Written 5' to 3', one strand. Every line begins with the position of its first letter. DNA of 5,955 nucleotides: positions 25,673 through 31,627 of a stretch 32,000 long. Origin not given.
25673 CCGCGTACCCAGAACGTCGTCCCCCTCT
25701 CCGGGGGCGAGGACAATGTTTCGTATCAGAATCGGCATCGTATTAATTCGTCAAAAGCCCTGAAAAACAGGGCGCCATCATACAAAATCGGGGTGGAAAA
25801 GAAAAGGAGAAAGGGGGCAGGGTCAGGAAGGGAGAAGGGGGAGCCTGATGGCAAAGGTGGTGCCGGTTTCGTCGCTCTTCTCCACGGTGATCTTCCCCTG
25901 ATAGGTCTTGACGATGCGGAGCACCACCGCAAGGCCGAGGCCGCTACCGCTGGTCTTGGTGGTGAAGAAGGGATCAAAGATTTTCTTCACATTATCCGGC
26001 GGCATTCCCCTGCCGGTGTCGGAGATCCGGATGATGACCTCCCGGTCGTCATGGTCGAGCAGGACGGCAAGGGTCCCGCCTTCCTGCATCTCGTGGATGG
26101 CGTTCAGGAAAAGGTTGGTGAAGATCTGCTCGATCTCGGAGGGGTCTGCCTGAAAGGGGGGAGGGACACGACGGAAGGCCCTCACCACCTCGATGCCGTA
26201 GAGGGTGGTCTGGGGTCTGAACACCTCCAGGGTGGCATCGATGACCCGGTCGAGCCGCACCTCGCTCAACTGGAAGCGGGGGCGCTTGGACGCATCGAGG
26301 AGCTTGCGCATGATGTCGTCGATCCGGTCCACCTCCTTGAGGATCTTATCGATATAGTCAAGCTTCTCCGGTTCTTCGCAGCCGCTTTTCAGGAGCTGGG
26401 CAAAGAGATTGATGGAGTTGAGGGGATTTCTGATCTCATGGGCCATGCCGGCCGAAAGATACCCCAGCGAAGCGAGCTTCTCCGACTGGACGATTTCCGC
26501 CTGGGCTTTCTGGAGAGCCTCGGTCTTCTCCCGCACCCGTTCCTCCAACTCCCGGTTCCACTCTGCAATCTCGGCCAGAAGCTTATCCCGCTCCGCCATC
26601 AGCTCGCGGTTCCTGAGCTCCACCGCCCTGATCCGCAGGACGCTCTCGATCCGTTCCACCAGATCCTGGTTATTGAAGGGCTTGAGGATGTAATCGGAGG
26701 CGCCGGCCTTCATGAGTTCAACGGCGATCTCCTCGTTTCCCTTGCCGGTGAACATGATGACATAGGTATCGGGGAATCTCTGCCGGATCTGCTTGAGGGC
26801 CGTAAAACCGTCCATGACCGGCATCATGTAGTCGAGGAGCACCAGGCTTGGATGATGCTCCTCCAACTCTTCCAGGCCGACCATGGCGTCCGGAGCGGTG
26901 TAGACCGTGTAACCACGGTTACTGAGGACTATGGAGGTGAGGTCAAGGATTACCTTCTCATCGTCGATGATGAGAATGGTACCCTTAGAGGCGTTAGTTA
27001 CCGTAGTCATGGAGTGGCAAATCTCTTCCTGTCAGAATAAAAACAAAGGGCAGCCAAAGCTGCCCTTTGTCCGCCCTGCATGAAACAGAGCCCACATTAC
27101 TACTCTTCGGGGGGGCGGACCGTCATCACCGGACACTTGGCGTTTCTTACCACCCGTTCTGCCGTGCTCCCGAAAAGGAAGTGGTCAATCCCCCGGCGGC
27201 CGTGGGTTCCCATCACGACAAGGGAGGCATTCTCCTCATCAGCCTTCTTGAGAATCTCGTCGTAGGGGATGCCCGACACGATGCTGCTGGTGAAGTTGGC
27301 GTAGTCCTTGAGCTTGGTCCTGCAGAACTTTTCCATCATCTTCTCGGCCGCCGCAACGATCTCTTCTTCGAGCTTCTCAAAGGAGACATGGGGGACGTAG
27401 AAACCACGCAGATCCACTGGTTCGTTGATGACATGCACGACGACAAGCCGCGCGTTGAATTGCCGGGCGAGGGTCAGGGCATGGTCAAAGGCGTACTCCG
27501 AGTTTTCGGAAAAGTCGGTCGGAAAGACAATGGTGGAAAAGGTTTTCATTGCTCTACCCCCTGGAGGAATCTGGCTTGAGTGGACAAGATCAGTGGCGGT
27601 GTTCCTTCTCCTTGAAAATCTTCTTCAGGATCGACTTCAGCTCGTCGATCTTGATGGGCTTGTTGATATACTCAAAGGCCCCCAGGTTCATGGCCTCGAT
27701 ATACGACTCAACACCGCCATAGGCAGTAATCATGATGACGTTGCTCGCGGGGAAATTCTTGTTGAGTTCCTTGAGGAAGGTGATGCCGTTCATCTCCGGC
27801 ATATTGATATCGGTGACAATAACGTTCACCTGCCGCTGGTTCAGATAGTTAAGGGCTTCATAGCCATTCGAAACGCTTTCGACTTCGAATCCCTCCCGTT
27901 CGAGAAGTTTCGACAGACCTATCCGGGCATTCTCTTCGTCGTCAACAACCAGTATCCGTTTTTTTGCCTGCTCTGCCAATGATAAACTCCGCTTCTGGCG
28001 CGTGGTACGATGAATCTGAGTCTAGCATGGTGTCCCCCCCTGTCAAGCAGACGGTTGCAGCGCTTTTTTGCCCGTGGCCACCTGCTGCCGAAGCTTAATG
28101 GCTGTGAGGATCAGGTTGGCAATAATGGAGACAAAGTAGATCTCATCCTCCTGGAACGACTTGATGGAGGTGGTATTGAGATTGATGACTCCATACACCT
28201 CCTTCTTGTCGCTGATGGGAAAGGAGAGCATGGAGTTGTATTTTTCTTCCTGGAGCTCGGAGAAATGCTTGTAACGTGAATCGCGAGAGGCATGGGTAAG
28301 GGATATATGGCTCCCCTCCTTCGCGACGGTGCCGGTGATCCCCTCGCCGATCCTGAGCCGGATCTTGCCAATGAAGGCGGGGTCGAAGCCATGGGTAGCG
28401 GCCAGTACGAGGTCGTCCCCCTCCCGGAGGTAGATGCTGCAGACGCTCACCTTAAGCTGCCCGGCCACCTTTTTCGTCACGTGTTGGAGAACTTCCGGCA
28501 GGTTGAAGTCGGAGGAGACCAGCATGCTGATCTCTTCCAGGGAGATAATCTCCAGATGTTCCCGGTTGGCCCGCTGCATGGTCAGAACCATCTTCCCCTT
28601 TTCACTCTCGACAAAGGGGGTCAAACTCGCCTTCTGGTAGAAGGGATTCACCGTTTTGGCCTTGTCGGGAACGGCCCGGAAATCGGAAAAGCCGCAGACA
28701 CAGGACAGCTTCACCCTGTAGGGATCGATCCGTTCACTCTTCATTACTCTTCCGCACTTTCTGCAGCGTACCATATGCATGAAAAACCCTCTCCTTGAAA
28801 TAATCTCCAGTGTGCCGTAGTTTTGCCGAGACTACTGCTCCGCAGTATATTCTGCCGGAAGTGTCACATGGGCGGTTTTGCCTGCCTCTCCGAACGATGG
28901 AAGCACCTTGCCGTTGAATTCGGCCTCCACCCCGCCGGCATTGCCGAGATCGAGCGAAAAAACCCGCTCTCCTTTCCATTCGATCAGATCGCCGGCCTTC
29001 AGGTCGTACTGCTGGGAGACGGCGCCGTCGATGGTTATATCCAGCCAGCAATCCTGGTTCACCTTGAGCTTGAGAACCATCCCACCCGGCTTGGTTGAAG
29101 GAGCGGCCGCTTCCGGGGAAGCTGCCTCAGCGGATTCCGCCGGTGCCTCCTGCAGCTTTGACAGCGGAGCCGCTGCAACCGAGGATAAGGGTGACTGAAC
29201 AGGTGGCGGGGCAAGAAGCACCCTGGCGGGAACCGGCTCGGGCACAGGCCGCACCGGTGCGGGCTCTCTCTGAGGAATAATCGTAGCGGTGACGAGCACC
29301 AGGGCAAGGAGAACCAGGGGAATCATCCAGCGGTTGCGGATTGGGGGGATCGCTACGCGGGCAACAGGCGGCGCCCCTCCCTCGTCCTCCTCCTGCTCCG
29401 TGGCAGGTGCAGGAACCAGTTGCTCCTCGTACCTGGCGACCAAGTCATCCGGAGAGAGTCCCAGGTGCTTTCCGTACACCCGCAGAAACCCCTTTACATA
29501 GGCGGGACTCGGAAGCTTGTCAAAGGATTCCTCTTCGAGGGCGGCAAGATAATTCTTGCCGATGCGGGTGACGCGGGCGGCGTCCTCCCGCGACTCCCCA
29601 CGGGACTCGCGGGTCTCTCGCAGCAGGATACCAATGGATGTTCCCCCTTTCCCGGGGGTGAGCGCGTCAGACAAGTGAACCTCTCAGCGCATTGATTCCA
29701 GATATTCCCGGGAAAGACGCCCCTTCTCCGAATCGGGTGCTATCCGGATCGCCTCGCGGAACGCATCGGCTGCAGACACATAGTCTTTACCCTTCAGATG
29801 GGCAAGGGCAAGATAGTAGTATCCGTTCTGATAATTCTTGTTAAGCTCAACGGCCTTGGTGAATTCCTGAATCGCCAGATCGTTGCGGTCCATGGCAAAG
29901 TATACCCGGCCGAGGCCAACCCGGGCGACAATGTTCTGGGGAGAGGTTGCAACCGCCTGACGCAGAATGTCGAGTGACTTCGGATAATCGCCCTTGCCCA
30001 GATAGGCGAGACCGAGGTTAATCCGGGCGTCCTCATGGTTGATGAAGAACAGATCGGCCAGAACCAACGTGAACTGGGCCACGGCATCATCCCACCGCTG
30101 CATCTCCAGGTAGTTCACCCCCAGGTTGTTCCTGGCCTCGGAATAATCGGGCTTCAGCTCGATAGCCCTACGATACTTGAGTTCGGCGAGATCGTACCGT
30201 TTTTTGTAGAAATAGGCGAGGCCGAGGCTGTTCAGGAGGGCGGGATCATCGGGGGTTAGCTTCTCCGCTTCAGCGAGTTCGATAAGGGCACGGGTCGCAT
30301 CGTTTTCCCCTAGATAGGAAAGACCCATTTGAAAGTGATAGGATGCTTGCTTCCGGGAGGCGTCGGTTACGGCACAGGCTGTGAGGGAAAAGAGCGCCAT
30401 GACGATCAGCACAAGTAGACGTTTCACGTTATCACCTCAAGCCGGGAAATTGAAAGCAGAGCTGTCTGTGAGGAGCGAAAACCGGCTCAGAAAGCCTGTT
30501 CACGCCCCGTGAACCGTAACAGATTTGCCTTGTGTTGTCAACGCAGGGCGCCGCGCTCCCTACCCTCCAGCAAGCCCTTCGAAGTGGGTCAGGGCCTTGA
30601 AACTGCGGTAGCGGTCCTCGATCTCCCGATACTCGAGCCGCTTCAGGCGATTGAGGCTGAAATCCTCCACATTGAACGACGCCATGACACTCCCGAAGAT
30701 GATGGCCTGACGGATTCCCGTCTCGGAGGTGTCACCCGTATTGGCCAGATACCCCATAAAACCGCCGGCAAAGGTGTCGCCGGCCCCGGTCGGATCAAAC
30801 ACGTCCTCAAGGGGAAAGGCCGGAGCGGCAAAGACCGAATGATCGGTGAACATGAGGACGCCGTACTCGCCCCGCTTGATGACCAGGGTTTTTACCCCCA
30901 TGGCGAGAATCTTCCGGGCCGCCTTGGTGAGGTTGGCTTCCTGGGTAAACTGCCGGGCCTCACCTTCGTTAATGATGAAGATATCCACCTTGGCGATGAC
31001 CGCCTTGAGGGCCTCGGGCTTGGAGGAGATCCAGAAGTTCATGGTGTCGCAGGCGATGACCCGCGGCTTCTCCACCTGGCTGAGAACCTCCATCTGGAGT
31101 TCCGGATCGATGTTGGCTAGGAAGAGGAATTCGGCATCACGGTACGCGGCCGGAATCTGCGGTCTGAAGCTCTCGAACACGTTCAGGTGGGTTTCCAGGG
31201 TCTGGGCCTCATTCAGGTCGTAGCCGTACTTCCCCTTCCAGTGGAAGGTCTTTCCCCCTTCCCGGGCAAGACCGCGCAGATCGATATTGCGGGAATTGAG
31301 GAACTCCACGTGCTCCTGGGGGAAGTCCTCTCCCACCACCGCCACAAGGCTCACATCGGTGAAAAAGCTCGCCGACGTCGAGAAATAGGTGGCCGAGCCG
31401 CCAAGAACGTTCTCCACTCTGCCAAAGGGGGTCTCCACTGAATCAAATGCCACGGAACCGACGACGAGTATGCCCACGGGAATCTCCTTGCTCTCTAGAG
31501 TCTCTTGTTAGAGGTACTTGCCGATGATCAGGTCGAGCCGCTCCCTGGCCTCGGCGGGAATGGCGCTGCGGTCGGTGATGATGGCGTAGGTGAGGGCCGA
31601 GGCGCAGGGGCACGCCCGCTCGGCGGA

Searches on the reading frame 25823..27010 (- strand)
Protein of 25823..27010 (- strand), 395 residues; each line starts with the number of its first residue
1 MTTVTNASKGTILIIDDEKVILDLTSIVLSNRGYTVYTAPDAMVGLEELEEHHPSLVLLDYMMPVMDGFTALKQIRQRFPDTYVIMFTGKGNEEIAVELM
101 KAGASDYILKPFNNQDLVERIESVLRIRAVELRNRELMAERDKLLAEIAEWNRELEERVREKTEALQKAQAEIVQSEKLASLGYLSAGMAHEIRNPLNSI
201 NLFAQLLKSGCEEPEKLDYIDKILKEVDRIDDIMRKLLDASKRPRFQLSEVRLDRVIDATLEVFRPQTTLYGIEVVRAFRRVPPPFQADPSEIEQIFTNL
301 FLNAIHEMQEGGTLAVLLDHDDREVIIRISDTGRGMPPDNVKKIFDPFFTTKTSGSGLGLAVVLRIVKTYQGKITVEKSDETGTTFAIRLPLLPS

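Call 83: search_protein_families(library=pfam, proteins=[window:25823-27010:-], max_evalue=0.001)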
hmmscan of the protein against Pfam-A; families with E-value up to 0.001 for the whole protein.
window:25823-27010:- (395 aa): 5 families
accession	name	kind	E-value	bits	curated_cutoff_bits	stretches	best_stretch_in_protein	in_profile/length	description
PF00072.30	Response_reg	-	5e-31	107.6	30.2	1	12-122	1-111/111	Response regulator receiver domain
PF02518.31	HATPase_c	-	6e-28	97.9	26.4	1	289-392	2-109/111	Histidine kinase-, DNA gyrase B-, and HSP90-like ATPase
PF00512.31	HisKA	-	1.9e-15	57.1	26.9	1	183-243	3-63/66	His Kinase A (phospho-acceptor) domain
PF14501.12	HATPase_c_5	-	1.5e-06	28.5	22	1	292-382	5-94/102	GHKL domain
PF13581.12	HATPase_c_2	-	0.00024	21.6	27.4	1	291-385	30-122/127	Histidine kinase-like ATPase domain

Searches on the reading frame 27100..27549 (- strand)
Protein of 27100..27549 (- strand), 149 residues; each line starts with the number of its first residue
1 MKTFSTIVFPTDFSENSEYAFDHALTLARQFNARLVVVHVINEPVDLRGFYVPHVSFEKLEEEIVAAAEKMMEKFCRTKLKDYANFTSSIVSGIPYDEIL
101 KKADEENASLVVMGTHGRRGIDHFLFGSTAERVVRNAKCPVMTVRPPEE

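Call 83: search_protein_families(library=pfam, proteins=[window:27100-27549:-], max_evalue=0.001)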
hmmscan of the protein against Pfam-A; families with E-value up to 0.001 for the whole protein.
window:27100-27549:- (149 aa): 1 family
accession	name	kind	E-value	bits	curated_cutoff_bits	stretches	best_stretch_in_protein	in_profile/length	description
PF00582.32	Usp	-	6.4e-35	121.2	24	1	4-145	2-141/141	Universal stress protein family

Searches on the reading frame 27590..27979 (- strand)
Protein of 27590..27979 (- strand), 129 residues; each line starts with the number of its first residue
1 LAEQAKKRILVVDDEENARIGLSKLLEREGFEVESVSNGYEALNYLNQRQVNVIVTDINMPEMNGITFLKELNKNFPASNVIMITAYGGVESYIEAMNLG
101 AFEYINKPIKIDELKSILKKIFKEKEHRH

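Call 83: search_protein_families(library=pfam, proteins=[window:27590-27979:-], max_evalue=0.001)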
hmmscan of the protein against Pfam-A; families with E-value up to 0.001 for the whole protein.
window:27590-27979:- (129 aa): 1 family
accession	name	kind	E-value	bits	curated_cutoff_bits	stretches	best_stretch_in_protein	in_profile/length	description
PF00072.30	Response_reg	-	7.5e-33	113.5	30.2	1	9-118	1-110/111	Response regulator receiver domain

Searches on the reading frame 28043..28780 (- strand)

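Call 83: search_protein_families(library=pfam, proteins=[window:28043-28780:-], max_evalue=0.001)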
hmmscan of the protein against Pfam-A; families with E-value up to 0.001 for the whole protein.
window:28043-28780:- (245 aa): 3 families
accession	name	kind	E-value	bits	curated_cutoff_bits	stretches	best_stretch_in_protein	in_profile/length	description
PF13185.12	GAF_2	-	2.4e-17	63.9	28.6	1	94-228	4-135/136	GAF domain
PF01590.32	GAF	-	1.2e-15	58.7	22.4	1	94-228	2-133/133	GAF domain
PF13492.12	GAF_3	-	2.7e-08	34.7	27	1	94-228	2-127/129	GAF domain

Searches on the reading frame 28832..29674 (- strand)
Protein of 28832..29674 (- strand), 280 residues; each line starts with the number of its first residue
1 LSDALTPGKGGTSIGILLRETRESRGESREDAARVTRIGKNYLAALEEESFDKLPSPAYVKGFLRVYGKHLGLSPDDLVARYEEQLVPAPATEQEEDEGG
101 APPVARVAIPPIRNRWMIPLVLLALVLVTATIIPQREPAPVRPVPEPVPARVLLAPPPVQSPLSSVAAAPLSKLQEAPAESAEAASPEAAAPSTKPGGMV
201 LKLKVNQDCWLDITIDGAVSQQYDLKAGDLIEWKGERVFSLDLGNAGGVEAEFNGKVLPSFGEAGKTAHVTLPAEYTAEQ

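Call 83: search_protein_families(library=pfam, proteins=[window:28832-29674:-], max_evalue=0.001)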
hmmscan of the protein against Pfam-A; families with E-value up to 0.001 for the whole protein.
window:28832-29674:- (280 aa): 4 families
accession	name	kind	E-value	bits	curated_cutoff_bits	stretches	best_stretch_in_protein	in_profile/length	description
PF13413.12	HTH_25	-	2e-22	79.2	24.6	1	17-77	1-61/62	Helix-turn-helix domain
PF13464.11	RodZ_C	-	6.3e-15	55.3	23.9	1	203-271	2-72/72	RodZ C-terminal domain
PF13560.12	HTH_31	-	3.2e-06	27.8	27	1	14-68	2-55/64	Helix-turn-helix domain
PF12844.13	HTH_19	-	3.2e-05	24.2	30.2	1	15-84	1-64/64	Helix-turn-helix domain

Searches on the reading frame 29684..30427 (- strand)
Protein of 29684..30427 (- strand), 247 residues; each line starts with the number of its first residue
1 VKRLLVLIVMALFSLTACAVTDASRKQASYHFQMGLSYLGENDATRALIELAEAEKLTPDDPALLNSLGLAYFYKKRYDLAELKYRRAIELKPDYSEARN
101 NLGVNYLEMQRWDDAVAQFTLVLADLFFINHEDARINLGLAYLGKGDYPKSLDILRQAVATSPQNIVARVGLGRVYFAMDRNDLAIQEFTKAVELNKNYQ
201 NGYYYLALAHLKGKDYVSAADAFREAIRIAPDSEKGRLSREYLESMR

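Call 83: search_protein_families(library=pfam, proteins=[window:29684-30427:-], max_evalue=0.001)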
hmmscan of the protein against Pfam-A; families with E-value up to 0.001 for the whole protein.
window:29684-30427:- (247 aa): 22 families
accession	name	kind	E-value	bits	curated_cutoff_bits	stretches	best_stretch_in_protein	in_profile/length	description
PF07719.23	TPR_2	-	4.3e-32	108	27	2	202-232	3-33/34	Tetratricopeptide repeat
PF00515.34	TPR_1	-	3.6e-28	96.6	27.8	2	64-95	3-34/34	Tetratricopeptide repeat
PF13432.12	TPR_16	-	3.3e-26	91.8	32.7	3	172-233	3-64/65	Tetratricopeptide repeat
PF13424.12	TPR_12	-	2.4e-22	79.3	30.1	4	97-161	4-74/77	Tetratricopeptide repeat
PF13414.12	TPR_11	-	2.6e-21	75.5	26.8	2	69-109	1-41/42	TPR repeat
PF13181.12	TPR_8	-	6.6e-21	73.1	25.7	0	170-198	5-33/34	Tetratricopeptide repeat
PF14559.12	TPR_19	-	2.8e-18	66.4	25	2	143-209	2-66/68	Tetratricopeptide repeat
PF13431.12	TPR_17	-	1.6e-17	62.7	24.4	1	85-116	2-33/34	Tetratricopeptide repeat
PF13428.12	TPR_14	-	1.7e-15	56.4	23.5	0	133-174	2-43/44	Tetratricopeptide repeat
PF13174.12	TPR_6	-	6.2e-14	52.1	26.3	0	203-233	3-33/33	Tetratricopeptide repeat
PF23914.1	TPR_CcmH_CycH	-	1.1e-10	42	42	1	155-200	39-84/158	Cytochrome c-type biogenesis protein H TPR domain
PF13176.12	TPR_7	-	1.3e-10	40.9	27.9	0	136-164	3-33/36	Tetratricopeptide repeat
PF12895.13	ANAPC3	-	1.2e-09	38.7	27.2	0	129-189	20-79/82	Anaphase-promoting complex, cyclosome, subunit 3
PF13374.12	TPR_10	-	1.6e-09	37.9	27.5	0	134-161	4-31/42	Tetratricopeptide repeat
PF14561.12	TPR_20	-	1.2e-08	35.6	25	1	152-202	8-58/90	Tetratricopeptide repeat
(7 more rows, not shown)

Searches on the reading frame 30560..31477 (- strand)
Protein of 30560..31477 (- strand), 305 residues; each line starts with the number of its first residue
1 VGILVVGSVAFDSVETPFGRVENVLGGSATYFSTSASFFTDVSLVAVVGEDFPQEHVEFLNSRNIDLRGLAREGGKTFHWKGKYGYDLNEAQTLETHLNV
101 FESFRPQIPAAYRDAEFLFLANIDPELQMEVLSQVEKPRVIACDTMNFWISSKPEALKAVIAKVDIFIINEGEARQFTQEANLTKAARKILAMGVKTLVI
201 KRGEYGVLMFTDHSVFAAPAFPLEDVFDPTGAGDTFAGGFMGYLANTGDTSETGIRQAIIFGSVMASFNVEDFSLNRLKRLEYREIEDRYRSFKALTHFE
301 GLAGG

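Call 83: search_protein_families(library=pfam, proteins=[window:30560-31477:-], max_evalue=0.001)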
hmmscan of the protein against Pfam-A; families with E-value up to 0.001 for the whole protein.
window:30560-31477:- (305 aa): 1 family
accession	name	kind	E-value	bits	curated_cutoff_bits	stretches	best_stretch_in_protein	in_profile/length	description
PF00294.29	PfkB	-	8.8e-30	104.5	25.8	1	18-274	28-294/302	pfkB family carbohydrate kinase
